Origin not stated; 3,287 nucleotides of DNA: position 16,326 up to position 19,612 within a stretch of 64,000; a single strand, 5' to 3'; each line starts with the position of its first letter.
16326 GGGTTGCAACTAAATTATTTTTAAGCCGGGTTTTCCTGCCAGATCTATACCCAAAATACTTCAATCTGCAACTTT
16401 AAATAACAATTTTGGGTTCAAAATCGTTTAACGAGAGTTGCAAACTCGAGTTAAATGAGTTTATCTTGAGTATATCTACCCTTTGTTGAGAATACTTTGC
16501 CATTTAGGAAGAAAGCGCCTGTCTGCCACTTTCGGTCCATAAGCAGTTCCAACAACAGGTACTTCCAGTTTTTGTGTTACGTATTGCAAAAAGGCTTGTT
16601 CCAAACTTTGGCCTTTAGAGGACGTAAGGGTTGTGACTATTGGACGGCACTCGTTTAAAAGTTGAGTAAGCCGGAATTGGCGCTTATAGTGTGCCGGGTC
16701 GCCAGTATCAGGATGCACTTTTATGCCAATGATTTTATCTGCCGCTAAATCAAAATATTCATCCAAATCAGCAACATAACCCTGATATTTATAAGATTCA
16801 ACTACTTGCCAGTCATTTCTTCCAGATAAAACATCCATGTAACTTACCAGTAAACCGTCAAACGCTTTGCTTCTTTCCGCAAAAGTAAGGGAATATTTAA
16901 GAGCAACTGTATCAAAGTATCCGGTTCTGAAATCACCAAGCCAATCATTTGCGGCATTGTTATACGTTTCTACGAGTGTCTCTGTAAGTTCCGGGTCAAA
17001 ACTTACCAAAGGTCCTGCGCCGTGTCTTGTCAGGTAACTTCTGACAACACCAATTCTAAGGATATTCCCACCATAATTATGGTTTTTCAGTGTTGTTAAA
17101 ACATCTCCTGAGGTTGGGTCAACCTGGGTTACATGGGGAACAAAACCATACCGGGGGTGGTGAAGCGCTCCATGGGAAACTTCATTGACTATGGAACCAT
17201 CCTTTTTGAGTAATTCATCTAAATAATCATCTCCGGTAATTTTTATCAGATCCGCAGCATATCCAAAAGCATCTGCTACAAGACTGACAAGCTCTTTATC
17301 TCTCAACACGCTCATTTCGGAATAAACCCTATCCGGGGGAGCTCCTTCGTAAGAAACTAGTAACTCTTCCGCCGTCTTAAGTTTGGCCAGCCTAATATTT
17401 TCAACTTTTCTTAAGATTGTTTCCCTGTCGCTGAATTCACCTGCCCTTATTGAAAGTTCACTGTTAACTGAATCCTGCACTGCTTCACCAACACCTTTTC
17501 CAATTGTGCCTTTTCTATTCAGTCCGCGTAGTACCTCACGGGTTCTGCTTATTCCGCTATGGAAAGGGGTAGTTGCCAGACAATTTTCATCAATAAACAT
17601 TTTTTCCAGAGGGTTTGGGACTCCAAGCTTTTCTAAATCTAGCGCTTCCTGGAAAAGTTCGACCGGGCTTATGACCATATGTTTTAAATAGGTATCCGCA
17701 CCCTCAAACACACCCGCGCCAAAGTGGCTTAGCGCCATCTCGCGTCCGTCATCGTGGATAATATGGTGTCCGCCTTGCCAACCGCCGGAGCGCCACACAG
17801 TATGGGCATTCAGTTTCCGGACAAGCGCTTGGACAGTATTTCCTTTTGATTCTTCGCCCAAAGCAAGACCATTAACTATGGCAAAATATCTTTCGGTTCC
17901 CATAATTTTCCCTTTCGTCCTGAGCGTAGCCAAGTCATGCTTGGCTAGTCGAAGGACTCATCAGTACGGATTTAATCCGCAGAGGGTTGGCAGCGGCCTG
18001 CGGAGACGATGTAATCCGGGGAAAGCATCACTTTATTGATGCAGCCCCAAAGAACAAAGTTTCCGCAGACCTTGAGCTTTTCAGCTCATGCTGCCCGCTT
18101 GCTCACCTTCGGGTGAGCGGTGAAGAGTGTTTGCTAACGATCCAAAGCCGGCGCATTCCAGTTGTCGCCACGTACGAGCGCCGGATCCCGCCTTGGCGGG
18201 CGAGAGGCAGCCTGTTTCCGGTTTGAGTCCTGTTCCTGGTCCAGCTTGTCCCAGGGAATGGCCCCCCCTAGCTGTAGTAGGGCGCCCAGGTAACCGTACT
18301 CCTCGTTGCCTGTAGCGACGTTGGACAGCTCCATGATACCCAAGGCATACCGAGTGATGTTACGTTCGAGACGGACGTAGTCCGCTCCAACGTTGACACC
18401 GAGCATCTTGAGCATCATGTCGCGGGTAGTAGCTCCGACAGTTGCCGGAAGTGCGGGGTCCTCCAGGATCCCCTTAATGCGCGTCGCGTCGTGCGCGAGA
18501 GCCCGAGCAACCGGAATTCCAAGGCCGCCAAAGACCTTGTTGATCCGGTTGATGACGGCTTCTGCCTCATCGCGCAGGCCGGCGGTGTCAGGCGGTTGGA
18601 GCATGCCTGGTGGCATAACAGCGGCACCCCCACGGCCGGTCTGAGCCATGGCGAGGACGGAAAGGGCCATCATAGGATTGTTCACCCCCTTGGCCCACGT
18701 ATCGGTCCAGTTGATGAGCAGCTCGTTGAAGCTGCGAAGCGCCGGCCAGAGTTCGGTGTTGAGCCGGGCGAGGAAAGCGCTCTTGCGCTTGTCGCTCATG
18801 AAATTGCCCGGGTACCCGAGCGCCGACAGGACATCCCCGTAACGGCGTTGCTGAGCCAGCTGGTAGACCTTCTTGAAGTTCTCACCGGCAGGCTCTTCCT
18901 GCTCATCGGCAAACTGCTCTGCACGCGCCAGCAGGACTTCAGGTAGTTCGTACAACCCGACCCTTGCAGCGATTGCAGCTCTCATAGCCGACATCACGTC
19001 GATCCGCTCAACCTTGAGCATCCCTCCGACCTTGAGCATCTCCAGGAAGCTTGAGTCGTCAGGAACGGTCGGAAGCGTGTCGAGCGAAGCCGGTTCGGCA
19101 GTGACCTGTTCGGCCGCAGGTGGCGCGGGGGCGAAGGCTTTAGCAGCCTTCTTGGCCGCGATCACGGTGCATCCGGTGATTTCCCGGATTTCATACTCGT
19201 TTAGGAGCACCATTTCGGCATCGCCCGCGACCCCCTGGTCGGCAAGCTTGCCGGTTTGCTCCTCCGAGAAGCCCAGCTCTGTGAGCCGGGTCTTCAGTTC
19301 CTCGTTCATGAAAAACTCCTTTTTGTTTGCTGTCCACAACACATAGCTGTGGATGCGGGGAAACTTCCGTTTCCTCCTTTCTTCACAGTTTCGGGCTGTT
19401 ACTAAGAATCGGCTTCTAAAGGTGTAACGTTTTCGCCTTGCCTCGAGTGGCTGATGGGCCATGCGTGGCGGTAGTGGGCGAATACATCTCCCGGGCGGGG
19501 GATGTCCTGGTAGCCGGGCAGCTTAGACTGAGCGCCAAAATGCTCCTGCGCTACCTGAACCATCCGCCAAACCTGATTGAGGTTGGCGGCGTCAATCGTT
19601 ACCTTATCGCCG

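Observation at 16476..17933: PurA-family protein with a degenerate GDEGKGK P-loop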

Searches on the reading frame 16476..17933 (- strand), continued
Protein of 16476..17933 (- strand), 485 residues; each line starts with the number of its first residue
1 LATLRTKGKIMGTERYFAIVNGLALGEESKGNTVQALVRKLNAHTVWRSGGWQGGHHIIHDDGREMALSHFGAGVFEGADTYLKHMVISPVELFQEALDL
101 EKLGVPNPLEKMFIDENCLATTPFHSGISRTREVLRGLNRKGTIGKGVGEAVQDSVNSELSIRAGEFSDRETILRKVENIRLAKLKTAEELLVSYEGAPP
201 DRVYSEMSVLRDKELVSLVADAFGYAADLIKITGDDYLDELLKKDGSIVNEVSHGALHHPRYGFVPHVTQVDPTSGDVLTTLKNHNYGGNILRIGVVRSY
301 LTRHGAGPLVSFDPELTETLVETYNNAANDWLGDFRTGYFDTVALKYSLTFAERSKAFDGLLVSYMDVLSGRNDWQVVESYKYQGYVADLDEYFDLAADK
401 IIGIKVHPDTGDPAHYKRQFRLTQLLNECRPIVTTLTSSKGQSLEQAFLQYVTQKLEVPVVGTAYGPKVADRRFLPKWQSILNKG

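Call 55: get_annotated_region(hit=H40, flank=5000)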
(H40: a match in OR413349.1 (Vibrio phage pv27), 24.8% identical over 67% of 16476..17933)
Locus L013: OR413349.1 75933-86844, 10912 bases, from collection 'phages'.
description: Vibrio phage pv27, complete genome.
organism: Vibrio phage pv27 (NCBI taxid 3074848)
taxonomy: Viruses; Duplodnaviria; Heunggongvirae; Uroviricota; Caudoviricetes
host: Vibrio parahaemolyticus; source: shirmp pond water and mud; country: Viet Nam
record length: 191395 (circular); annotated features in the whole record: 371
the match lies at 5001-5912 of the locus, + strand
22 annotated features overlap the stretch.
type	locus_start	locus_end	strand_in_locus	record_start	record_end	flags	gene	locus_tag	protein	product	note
CDS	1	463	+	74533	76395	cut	-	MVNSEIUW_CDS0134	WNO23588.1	anaerobic ribonucleoside reductase large subunit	-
CDS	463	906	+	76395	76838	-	-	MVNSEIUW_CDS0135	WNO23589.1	anaerobic ribonucleotide reductase small subunit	-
CDS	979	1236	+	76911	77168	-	-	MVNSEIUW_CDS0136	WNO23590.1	hypothetical protein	-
CDS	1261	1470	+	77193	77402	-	-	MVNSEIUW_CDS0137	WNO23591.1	hypothetical protein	-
CDS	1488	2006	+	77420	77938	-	-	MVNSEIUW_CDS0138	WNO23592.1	hypothetical protein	-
CDS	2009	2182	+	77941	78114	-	-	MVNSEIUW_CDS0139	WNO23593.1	hypothetical protein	-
CDS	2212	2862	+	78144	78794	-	-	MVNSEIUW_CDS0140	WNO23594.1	hypothetical protein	-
CDS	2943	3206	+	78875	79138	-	-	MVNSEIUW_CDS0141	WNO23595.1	hypothetical protein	-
CDS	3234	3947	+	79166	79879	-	-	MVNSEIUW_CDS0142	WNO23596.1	hypothetical protein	-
CDS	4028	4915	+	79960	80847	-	-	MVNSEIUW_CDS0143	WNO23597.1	hypothetical protein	-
CDS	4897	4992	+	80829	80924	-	-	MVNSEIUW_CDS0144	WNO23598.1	hypothetical protein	-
CDS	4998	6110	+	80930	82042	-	-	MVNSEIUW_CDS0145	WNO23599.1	2-aminooxy adenylosuccinate synthetase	-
CDS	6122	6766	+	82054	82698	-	-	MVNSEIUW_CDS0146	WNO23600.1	exonuclease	-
CDS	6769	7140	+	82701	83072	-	-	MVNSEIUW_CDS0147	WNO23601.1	hypothetical protein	-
CDS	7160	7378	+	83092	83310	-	-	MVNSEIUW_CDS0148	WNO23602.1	hypothetical protein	-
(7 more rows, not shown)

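Call 65: find_related_loci(query=A5, collection=genome_contigs, flank=8000)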
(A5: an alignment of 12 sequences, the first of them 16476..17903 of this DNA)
Query A5 (475 aa) in genome_contigs; peptide patterns used: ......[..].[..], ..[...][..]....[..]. (x = any residue, [..] = any of these).
33 stretches matched a pattern; 6 encode a relative of the query (tblastn E <= 1e-3); 6 distinct loci.
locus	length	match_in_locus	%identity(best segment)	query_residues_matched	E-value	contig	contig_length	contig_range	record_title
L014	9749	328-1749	84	1-474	0e+0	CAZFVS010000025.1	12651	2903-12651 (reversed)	MAG TPA_asm: uncultured Gammaproteobacteria bacterium isolate SRP269290_co2_8 genome assembly, contig: NODE_5960_length_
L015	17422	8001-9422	63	3-474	0e+0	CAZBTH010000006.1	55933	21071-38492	MAG TPA_asm: uncultured Gammaproteobacteria bacterium isolate SRP062349_co2_276 genome assembly, contig: NODE_334_length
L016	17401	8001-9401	62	5-472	0e+0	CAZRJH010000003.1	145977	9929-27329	MAG TPA_asm: uncultured Gammaproteobacteria bacterium isolate SRP342105_co1_321 genome assembly, contig: NODE_121_length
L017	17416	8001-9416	57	1-472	0e+0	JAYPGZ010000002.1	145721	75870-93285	MAG: Candidatus Roizmanbacteria bacterium isolate 139578_S179_concoct_bins.tsv.227 NODE_49_length_145721_cov_7.013092, w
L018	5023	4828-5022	83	4-68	5e-31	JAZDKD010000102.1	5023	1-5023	MAG: Pseudomonadota bacterium isolate MEGAHIT-group-0.518 k141_132798, whole genome shotgun sequence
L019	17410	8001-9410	50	7-474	1e-157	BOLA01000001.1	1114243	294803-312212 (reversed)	Patescibacteria group bacterium BroJett037 DNA, sequence1, whole genome shotgun sequence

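Call 88: search_solved_structures(query=A8, max_evalue=10)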
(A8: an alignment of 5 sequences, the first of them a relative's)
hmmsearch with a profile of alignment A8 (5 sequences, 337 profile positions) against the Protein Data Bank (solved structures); distinct sequences matched with E-value up to 10: 1.
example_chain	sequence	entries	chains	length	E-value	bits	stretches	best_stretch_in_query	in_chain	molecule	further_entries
7eeq_A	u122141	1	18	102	0.35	13.1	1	182-213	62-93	Tailspike head-binding domain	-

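Call 91: search_protein_families(library=pfam, proteins=[L001:5708-6637:+, L003:5734-6651:+, L007:5826-6707:+, L011:3824-4897:+, L009:12529-13671:+, L005:6812-7843:+, L012:3962-4885:+], max_evalue=0.1)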
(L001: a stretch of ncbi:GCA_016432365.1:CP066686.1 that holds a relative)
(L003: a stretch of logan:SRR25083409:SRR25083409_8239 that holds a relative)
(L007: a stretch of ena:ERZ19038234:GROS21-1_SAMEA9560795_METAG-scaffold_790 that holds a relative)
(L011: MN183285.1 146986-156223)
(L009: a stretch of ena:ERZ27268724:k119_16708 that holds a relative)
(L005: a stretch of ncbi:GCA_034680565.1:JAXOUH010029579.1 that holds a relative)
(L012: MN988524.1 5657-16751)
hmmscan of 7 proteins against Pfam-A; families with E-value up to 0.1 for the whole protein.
L001:5708-6637:+ (309 aa): 0 families

L003:5734-6651:+ (305 aa): 0 families

L007:5826-6707:+ (293 aa): 1 family
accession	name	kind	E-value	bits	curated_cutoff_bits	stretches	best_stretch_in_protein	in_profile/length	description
PF00069.31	Pkinase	-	1.7e-06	28.1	31.7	1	129-224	76-169/263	Protein kinase domain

L011:3824-4897:+ (357 aa): 5 families
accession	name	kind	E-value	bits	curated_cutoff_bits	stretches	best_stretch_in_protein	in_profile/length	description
PF00069.31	Pkinase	-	2.2e-09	37.5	31.7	1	198-299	94-191/263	Protein kinase domain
PF07714.23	PK_Tyr_Ser-Thr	-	0.00016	21.5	23.1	1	118-290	29-189/258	Protein tyrosine and serine/threonine kinase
PF01636.29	APH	-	0.0014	18.8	23.2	1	198-252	143-199/239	Phosphotransferase enzyme family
PF15347.11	PAG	-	0.025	14.1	27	1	111-190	309-391/428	Phosphoprotein associated with glycosphingolipid-enriched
PF00226.36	DnaJ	-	0.027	15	27.8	1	26-60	16-48/63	DnaJ domain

L009:12529-13671:+ (380 aa): 2 families
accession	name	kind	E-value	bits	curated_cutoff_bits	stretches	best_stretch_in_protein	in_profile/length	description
PF00069.31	Pkinase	-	2.3e-07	30.9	31.7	1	221-322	94-195/263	Protein kinase domain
PF17441.7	DUF5419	-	0.074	13.6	31.8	0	122-145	23-47/54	Family of unknown function (DUF5419)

L005:6812-7843:+ (343 aa): 0 families

L012:3962-4885:+ (307 aa): 0 families

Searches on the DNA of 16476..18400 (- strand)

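Call 96: search_rna_families(source=window, start=17700, end=18400, threshold=evalue, max_evalue=10, show_alignments=3)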
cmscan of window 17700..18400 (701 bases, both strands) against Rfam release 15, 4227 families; matches with E-value up to 10: 5.
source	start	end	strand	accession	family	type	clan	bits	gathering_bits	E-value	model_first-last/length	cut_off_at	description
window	17907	17989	-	RF00008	Hammerhead_3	Gene; ribozyme;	CL00010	27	48.5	0.0018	1-54/54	no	Hammerhead ribozyme (type III)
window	17924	17997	-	RF03152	RAGATH-1-hammerhead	Gene; ribozyme;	-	18.7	56.3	2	1-77/77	no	RAGATH-1 hammerhead ribozyme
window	17916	17960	+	RF00645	MIR169_2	Gene; miRNA;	CL00098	18.4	50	0.065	1-118/118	no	MIR169_2 microRNA precursor family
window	18071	18088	-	RF04356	Plastid-ndhA-ndhB-1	Intron;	CL00155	13.3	61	8.6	17-34/49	no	Plastid-ndhA-ndhB-1 group II-D5 intron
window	17914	17958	-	RF00645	MIR169_2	Gene; miRNA;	CL00098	12.4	50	8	1-118/118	no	MIR169_2 microRNA precursor family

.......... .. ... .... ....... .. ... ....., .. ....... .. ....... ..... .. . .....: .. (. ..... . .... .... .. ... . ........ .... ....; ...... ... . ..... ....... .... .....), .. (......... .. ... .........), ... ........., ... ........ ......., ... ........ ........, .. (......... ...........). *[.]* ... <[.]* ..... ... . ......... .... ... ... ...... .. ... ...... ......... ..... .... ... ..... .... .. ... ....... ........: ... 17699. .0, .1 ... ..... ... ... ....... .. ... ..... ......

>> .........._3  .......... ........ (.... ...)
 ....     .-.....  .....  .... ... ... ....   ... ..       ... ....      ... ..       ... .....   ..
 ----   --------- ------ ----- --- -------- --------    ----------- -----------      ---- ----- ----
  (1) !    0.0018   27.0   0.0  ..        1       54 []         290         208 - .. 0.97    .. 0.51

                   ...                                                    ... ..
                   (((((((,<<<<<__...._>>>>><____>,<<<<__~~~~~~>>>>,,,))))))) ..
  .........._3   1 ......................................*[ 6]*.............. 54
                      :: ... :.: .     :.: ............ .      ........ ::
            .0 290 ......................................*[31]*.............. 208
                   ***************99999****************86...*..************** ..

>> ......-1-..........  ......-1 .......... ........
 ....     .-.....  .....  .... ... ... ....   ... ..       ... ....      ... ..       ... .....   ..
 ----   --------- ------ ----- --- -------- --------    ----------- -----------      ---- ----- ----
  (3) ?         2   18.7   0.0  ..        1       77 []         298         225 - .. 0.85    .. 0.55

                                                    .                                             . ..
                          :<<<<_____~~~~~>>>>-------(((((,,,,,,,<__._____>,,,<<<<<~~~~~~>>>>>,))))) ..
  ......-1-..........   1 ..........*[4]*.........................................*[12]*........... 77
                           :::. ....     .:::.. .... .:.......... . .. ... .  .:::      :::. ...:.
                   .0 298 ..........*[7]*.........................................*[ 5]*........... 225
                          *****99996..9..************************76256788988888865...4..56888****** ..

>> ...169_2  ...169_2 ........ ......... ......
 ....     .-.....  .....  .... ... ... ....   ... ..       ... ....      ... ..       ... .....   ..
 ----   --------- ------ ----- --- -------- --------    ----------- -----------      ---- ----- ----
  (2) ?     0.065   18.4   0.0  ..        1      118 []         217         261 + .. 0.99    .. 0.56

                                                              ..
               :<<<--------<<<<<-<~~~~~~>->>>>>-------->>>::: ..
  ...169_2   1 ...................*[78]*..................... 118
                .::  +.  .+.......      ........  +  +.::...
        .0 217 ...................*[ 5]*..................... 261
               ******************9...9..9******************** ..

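Call 98: search_rna_families(sources=[L003, L005, L014, L015, L017, L018, L020, L001, L016], threshold=gathering, show_alignments=3)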
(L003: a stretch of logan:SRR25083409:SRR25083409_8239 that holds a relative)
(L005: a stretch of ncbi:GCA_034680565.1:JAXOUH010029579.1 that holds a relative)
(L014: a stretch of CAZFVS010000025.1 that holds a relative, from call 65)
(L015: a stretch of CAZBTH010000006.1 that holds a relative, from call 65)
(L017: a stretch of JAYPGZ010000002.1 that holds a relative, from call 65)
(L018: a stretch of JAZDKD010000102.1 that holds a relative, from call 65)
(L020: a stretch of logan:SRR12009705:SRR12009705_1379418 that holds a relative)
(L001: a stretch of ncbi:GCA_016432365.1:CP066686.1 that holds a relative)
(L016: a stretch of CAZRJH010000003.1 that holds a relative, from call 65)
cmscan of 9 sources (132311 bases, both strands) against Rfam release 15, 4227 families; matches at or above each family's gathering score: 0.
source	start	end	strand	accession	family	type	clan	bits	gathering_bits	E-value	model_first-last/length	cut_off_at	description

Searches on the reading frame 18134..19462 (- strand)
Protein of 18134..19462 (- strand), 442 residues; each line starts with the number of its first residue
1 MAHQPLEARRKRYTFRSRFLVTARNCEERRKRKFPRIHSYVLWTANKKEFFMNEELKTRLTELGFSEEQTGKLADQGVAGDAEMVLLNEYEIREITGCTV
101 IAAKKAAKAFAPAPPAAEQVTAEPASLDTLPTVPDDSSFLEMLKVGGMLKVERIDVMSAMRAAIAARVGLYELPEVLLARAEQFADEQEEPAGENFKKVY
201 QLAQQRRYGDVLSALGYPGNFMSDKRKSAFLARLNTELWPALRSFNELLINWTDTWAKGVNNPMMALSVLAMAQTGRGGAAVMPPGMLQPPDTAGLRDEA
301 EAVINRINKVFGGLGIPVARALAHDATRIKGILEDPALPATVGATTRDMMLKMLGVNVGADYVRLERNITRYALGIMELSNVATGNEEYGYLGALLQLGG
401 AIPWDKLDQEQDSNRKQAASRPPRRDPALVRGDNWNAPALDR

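Call 6: search_protein_families(library=pfam, proteins=[window:18134-19462:-], max_evalue=0.1)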
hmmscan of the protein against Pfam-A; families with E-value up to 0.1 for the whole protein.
window:18134-19462:- (442 aa): 0 families

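Call 7: search_protein_families(library=padloc, proteins=[window:18134-19462:-], max_evalue=0.1)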
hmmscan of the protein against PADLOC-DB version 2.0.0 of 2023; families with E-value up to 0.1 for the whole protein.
window:18134-19462:- (442 aa): 0 families

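Call 52: search_protein_families(library=phrogs, proteins=[window:18134-19309:-], max_evalue=0.01)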
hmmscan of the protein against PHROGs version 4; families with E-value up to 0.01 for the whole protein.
window:18134-19309:- (391 aa): 0 families

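Call 87: search_solved_structures(query=A7, max_evalue=10)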
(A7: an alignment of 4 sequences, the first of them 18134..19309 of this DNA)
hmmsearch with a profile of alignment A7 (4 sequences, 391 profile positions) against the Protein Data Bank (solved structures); distinct sequences matched with E-value up to 10: 2.
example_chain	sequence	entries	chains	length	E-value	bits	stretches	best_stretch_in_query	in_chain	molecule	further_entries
2mar_A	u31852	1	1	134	0.11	14.8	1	18-82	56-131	SXP/RAL-2 family protein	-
3cwx_A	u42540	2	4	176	1.2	11.3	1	20-77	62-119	protein CagD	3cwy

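Call 91: search_protein_families(library=pfam, proteins=[window:18134-19309:-], max_evalue=0.1)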
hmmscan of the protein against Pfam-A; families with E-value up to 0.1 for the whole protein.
window:18134-19309:- (391 aa): 0 families
